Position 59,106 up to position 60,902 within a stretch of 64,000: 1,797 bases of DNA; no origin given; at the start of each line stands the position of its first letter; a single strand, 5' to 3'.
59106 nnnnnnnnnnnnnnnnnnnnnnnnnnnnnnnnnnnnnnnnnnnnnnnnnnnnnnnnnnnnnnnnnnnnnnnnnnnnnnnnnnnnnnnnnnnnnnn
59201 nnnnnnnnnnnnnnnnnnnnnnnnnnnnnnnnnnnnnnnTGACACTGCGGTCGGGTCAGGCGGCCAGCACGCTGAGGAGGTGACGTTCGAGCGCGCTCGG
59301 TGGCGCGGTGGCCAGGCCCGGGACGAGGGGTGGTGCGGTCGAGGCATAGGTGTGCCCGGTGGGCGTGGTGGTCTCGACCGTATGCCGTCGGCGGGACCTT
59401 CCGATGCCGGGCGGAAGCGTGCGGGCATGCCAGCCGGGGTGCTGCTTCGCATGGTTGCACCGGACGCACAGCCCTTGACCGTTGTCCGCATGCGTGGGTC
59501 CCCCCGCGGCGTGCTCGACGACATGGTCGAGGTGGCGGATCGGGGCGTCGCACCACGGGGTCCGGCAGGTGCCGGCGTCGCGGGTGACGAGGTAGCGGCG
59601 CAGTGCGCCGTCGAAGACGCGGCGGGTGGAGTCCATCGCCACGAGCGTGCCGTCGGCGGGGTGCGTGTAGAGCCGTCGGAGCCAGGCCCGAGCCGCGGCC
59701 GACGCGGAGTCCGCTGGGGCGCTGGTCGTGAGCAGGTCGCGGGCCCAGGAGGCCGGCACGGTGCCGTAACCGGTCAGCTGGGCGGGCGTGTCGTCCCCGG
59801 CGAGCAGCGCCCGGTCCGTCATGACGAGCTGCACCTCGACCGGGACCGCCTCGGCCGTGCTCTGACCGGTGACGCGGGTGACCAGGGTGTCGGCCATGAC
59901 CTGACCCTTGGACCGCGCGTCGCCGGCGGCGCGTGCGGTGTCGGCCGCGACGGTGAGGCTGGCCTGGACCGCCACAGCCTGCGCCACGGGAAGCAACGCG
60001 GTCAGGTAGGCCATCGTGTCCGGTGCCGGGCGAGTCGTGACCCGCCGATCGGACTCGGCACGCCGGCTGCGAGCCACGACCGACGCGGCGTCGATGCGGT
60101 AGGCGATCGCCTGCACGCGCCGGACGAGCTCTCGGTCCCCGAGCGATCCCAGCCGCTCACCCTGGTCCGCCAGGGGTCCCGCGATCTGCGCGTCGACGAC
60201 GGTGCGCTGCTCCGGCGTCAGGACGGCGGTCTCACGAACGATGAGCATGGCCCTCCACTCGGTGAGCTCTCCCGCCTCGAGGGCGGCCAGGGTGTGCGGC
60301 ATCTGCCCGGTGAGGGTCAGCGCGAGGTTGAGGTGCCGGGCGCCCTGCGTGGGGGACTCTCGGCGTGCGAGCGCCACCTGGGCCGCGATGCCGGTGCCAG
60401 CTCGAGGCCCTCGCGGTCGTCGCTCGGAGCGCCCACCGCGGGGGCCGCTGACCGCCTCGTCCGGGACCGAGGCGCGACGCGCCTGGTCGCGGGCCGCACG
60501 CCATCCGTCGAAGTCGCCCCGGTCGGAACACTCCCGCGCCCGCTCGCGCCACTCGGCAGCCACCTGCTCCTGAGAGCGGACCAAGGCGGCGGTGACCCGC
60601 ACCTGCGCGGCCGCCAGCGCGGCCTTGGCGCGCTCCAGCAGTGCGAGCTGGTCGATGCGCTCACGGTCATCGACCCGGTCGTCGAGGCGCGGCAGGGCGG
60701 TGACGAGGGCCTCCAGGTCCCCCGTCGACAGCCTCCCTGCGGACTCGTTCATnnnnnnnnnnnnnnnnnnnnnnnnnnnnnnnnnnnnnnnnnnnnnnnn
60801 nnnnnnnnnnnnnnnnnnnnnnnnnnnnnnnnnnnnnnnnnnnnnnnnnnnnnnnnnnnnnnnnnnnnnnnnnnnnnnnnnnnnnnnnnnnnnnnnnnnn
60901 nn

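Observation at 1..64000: Octamer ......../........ occurs about once per kb in both orientations and recruits rare codons (uptake-sequence-like signature)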

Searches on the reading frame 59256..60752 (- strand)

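Call 38: search_protein_families(library=pfam, proteins=[window:59256-60752:-])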
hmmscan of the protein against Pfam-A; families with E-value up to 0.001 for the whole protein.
window:59256-60752:- (498 aa): 3 families
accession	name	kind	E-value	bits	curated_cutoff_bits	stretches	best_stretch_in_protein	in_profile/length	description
PF02720.22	DUF222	-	3e-08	33.8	24.4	1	90-392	10-306/306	Domain of unknown function (DUF222)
PF01844.29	HNH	-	0.0007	20.1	21.4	0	406-437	11-45/47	HNH endonuclease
PF14279.12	HNH_5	-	0.00087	19.6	27.5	0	407-438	14-45/56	HNH endonuclease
